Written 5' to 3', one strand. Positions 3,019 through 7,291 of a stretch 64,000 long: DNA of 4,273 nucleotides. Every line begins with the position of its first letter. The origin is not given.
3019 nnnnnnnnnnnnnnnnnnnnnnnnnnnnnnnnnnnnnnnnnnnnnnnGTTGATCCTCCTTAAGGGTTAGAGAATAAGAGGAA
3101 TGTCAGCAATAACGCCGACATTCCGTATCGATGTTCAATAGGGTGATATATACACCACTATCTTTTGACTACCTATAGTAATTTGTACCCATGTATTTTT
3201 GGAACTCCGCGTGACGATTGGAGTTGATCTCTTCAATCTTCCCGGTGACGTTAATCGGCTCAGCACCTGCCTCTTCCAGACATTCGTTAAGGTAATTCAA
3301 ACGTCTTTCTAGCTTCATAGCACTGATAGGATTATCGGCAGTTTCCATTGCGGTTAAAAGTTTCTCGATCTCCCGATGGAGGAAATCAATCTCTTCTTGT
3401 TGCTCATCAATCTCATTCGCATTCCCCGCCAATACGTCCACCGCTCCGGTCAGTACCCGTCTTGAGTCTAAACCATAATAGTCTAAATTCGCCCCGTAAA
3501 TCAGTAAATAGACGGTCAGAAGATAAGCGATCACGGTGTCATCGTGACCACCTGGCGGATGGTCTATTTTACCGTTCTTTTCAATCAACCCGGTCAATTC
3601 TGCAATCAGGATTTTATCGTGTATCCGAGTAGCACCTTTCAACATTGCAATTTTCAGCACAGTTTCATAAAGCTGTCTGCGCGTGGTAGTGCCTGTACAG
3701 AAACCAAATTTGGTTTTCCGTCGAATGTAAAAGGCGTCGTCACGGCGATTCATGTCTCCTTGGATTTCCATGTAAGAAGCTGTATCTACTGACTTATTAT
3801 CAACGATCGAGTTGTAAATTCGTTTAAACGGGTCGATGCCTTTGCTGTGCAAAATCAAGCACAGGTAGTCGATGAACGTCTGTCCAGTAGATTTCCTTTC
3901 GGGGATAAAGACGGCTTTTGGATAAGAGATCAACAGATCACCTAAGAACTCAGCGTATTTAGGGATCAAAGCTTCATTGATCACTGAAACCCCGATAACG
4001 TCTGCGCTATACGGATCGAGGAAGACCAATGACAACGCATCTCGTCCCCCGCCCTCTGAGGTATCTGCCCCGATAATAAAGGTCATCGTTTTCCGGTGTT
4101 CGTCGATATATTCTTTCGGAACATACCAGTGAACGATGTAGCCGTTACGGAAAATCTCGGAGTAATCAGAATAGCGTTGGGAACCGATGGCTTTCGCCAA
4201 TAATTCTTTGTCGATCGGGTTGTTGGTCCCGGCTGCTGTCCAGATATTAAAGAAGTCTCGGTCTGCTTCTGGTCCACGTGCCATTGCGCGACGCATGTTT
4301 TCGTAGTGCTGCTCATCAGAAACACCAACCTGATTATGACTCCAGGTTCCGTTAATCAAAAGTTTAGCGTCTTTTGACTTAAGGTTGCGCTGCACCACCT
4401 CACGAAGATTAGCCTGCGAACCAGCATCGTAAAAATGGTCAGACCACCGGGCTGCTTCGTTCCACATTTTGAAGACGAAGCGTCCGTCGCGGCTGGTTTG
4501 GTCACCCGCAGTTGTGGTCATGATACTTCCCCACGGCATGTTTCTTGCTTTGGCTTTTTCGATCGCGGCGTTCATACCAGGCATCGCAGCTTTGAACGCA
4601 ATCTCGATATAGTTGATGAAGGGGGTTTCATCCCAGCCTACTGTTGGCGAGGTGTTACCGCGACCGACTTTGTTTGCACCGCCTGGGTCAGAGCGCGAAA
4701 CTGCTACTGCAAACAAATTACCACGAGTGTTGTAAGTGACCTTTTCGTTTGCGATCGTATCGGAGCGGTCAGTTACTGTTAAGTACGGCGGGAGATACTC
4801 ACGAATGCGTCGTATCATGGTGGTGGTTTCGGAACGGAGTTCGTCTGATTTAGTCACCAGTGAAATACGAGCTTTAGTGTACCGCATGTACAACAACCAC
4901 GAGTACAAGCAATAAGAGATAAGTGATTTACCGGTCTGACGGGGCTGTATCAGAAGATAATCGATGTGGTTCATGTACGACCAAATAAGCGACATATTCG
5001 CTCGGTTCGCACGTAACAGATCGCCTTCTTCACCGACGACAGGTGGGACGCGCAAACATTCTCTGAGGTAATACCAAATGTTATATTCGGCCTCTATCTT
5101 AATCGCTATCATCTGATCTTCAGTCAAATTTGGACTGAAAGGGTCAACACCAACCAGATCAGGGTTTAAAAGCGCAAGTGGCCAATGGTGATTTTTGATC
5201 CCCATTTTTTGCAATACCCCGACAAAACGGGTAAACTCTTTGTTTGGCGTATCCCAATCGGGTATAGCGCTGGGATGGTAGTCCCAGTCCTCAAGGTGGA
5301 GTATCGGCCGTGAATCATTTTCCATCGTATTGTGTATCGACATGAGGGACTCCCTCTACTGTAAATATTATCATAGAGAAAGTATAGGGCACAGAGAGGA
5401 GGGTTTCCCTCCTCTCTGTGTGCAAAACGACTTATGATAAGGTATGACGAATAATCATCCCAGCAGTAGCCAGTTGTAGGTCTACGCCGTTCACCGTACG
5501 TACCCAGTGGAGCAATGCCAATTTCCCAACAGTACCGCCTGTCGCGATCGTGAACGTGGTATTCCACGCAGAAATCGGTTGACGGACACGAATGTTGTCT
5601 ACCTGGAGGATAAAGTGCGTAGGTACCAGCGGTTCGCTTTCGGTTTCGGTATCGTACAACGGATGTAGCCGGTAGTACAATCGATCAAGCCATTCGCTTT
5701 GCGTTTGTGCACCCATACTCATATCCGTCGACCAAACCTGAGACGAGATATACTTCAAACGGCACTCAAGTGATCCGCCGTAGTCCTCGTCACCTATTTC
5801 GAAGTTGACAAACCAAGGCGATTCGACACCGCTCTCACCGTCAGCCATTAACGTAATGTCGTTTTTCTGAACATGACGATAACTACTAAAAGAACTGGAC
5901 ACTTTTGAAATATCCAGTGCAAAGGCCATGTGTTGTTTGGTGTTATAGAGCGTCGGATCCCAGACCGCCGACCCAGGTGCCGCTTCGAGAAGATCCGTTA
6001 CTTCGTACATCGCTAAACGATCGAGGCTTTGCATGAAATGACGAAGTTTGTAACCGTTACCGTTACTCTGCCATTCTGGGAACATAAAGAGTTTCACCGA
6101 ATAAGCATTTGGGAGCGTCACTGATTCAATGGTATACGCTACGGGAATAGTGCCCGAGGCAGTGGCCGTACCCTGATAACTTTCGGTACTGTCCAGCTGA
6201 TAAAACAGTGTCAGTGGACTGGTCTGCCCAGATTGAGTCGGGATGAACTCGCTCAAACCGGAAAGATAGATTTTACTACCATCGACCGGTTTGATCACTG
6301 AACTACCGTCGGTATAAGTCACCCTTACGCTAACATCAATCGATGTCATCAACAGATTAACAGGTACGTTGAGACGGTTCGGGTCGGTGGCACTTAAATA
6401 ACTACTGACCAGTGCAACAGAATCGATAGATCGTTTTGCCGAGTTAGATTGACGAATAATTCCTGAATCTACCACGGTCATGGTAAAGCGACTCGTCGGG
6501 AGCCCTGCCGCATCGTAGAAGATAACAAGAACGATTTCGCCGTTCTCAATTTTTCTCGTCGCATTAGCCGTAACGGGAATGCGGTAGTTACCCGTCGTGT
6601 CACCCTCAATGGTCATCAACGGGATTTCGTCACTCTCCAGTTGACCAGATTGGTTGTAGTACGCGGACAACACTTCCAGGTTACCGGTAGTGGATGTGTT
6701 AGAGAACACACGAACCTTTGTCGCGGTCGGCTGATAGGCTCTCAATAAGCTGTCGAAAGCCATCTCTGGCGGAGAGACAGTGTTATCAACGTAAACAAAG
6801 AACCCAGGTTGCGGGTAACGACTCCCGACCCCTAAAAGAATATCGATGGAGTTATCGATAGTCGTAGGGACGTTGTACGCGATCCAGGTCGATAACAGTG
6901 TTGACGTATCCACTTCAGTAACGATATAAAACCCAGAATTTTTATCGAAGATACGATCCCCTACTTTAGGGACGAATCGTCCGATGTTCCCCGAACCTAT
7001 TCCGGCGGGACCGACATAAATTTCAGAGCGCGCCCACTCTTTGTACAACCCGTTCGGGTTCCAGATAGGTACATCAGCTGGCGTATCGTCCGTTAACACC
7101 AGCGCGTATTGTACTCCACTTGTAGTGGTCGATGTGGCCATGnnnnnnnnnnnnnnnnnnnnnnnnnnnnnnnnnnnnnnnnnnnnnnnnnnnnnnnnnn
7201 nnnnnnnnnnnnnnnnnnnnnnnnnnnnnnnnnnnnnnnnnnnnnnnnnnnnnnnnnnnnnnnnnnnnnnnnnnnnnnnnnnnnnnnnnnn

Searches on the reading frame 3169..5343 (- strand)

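Call 12: search_protein_families(library=phrogs, proteins=[window:3169-5343:-], max_evalue=0.00001)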
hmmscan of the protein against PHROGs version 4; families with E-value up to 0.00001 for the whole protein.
window:3169-5343:- (724 aa): 2 families
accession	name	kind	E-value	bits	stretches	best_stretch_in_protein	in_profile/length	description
phrog_2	-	head and packaging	1.7e-50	173.6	1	12-618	57-596/807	terminase large subunit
phrog_32359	-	head and packaging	8.5e-26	91.9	1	29-196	11-179/210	terminase large subunit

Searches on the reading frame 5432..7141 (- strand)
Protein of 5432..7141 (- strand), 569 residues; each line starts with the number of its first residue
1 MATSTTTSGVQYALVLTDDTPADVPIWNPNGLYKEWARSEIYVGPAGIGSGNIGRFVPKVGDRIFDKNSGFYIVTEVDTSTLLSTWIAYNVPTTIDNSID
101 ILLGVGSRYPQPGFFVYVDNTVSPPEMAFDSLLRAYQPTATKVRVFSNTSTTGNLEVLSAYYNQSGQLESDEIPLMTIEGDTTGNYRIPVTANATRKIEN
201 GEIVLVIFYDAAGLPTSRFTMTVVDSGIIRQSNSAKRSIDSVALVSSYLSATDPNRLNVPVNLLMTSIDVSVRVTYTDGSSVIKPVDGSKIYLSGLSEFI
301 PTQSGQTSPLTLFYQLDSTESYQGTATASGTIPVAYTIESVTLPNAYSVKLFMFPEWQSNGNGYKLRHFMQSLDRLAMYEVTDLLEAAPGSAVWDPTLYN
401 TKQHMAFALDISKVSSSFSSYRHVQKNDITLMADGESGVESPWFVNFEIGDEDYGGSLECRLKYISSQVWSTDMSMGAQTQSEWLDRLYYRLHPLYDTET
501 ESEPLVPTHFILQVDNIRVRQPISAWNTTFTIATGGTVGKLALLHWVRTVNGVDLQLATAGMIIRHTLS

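Call 12: search_protein_families(library=phrogs, proteins=[window:5432-7141:-], max_evalue=0.00001)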
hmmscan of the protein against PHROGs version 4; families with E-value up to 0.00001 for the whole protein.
window:5432-7141:- (569 aa): 2 families
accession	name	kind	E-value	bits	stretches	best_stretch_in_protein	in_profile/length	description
phrog_3430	-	head and packaging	1.8e-172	575.7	1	20-566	4-552/554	virion structural protein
phrog_27497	-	head and packaging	3.7e-47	161.2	1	50-564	45-568/2483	virion structural protein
